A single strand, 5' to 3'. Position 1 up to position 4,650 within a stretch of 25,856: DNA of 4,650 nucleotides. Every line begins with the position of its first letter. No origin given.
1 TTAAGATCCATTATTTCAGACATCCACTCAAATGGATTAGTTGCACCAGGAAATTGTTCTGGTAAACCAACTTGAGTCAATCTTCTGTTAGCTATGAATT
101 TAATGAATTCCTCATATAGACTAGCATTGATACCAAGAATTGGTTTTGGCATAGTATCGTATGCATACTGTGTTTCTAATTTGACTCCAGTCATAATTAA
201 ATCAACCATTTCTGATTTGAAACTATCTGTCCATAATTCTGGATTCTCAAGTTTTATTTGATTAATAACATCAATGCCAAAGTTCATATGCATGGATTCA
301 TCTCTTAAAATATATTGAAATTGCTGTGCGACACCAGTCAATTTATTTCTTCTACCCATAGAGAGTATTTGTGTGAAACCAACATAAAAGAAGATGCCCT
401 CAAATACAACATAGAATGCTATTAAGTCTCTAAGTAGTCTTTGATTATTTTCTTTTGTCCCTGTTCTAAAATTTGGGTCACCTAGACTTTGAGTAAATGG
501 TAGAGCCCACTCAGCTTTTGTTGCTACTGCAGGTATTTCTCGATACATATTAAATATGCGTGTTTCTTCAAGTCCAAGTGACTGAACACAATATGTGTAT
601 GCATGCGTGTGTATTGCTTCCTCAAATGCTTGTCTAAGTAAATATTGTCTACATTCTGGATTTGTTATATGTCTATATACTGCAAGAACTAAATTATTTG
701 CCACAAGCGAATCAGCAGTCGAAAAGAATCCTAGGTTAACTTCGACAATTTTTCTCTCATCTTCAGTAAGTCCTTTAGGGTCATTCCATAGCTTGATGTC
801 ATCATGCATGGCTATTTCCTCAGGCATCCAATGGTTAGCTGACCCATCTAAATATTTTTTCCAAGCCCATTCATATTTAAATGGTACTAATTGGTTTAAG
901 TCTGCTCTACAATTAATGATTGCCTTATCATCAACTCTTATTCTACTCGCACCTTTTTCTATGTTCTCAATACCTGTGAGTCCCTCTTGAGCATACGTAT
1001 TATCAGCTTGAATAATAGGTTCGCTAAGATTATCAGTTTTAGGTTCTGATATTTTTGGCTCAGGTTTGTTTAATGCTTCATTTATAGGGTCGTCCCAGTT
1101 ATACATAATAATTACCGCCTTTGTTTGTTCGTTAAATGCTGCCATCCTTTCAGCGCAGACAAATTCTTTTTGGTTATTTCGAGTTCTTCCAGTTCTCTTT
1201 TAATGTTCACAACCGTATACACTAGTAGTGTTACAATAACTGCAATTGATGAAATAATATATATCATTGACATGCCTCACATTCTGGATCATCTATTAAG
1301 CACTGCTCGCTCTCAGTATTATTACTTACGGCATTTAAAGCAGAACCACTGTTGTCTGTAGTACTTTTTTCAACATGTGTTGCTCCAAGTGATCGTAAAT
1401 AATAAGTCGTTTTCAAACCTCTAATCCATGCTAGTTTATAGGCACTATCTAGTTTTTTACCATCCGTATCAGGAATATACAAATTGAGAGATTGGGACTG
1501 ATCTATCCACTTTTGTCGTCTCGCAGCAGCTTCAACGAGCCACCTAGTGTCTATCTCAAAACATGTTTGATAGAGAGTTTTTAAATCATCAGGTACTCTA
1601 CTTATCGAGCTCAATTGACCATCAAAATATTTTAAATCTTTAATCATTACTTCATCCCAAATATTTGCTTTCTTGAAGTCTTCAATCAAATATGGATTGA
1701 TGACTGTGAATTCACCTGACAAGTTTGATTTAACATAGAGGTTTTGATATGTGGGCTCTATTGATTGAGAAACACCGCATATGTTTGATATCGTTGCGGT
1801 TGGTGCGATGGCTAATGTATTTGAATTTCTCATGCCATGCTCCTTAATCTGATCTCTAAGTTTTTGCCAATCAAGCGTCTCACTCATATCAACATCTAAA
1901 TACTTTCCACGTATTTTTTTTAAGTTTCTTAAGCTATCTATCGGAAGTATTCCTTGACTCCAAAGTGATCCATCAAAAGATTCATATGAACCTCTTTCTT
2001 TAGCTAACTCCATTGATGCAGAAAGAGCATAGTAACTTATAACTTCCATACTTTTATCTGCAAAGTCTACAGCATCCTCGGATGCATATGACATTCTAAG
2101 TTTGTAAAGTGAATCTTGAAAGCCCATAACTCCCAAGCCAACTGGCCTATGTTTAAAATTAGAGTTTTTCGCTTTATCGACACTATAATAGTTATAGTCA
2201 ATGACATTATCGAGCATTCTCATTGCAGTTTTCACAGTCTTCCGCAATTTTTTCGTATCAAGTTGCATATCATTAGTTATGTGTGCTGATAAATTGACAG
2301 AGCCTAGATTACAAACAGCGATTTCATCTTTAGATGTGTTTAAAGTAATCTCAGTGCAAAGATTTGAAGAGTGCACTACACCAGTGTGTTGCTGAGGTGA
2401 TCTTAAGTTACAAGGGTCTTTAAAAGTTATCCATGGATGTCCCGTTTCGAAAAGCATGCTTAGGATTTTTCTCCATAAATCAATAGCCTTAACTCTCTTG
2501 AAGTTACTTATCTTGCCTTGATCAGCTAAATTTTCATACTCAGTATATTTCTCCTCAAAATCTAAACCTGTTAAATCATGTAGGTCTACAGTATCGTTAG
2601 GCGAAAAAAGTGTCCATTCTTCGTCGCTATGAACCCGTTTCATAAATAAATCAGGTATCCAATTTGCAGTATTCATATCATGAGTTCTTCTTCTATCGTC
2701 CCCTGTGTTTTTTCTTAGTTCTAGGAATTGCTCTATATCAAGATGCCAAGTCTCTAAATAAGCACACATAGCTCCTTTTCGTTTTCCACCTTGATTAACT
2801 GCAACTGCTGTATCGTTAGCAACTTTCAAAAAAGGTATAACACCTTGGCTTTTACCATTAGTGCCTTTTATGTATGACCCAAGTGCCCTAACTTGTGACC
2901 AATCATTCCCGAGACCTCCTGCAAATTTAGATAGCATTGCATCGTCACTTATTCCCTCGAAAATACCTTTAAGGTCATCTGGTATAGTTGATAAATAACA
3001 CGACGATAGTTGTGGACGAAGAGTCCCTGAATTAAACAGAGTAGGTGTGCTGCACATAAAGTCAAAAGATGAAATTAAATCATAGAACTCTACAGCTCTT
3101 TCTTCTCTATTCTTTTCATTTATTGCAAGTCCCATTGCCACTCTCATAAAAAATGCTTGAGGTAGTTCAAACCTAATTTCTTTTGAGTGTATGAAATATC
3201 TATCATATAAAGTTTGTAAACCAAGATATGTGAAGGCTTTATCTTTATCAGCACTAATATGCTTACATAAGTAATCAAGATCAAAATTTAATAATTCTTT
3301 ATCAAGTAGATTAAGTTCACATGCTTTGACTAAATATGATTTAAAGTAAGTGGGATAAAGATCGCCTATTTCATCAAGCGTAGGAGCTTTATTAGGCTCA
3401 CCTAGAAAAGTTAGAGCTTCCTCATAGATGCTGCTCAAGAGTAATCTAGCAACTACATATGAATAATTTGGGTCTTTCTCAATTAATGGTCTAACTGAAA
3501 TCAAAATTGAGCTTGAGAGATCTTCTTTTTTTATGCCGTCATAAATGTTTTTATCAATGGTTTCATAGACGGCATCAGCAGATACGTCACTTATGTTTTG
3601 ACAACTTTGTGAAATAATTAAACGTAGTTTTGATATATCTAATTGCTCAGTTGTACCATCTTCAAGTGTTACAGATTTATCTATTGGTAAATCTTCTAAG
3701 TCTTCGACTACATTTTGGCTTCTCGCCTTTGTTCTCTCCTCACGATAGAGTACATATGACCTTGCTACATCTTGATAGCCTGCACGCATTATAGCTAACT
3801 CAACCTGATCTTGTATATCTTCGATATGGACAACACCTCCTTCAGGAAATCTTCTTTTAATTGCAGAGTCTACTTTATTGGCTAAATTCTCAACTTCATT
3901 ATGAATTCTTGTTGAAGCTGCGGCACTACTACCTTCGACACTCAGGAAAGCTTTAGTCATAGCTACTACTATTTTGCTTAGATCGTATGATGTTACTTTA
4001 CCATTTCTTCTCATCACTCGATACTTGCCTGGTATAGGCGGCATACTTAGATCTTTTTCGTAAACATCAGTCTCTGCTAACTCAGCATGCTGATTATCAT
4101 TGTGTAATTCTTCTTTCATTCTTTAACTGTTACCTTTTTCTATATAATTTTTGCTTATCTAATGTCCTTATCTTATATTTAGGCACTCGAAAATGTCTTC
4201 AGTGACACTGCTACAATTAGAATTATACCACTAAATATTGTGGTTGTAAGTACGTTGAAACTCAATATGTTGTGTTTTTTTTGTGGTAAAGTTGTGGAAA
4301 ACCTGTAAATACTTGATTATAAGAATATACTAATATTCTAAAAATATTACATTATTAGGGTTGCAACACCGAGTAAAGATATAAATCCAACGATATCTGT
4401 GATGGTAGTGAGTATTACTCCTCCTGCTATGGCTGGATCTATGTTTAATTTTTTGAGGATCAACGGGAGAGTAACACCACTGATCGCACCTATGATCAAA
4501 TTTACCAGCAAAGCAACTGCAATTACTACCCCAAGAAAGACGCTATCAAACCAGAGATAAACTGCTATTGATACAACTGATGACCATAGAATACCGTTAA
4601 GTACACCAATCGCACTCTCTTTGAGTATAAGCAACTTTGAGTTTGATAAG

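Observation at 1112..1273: Hidden 51-53 aa membrane-anchored peptide gene fitted exactly between nrdA and nrdB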

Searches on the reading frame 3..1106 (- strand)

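Call 10: search_protein_families(library=pfam, proteins=[window:3-1106:-], max_evalue=1)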
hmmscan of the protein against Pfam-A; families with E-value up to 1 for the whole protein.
window:3-1106:- (368 aa): 3 families
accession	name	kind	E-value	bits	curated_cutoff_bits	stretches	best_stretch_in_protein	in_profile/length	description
PF00268.27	Ribonuc_red_sm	-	1.5e-88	297.2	33.6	1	71-358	2-281/281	Ribonucleotide reductase, small chain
PF08321.18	PPP5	-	0.0064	17.1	23.5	1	151-189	3-41/93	PPP5 TPR repeat region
PF02915.23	Rubrerythrin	-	0.043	14.6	22.8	0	144-201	21-79/137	Rubrerythrin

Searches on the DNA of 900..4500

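Call 47: search_rna_families(source=window, start=900, end=4500, threshold=evalue, max_evalue=1)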
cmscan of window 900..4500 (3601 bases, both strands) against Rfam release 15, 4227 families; matches with E-value up to 1: 1.
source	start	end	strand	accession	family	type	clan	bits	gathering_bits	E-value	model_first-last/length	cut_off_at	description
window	4211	4282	+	RF01489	sbrA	Gene; sRNA;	-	20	45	0.93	1-71/71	no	Listeria sRNA sbrA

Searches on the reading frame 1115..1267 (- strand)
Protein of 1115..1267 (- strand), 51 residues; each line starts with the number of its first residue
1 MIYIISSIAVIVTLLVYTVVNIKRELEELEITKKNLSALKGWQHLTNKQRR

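Call 25: find_related_loci(query=window:1115-1267:-, collection=genome_contigs, flank=3000)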
Query window:1115-1267:- (51 aa) in genome_contigs; peptide patterns used: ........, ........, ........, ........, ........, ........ (x = any residue, [..] = any of these).
599 stretches matched a pattern (row limit reached: there are more); 3 encode a relative of the query (tblastn E <= 1e-3); 3 distinct loci.
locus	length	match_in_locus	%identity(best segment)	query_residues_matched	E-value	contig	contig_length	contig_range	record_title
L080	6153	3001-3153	94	1-51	2e-29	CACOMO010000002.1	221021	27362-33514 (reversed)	MAG: uncultured gamma proteobacterium genome assembly, contig: AH-324-A07_NODE_2, whole genome shotgun sequence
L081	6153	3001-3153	78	1-51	1e-24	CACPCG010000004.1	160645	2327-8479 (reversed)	MAG: uncultured gamma proteobacterium genome assembly, contig: AH-326-M18_NODE_4, whole genome shotgun sequence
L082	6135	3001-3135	84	1-45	8e-22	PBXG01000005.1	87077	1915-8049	MAG: Gammaproteobacteria bacterium isolate RS590 32412, whole genome shotgun sequence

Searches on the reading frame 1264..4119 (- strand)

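Call 10: search_protein_families(library=pfam, proteins=[window:1264-4119:-], max_evalue=1)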
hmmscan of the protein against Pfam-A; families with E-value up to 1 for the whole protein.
window:1264-4119:- (951 aa): 4 families
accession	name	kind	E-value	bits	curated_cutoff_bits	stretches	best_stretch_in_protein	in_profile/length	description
PF02867.20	Ribonuc_red_lgC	-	2.5e-194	647.2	23.9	1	372-908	1-523/523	Ribonucleotide reductase, barrel domain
PF00317.26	Ribonuc_red_lgN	-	2e-25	89.1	28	1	295-367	2-75/77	Ribonucleotide reductase, all-alpha domain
PF03477.21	ATP-cone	-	8.5e-24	84.4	25.8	2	34-130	2-87/88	ATP cone domain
PF07212.18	Hyaluronidase_1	-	0.18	12.1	27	1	906-937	49-80/161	Hyaluronidase protein (HylP)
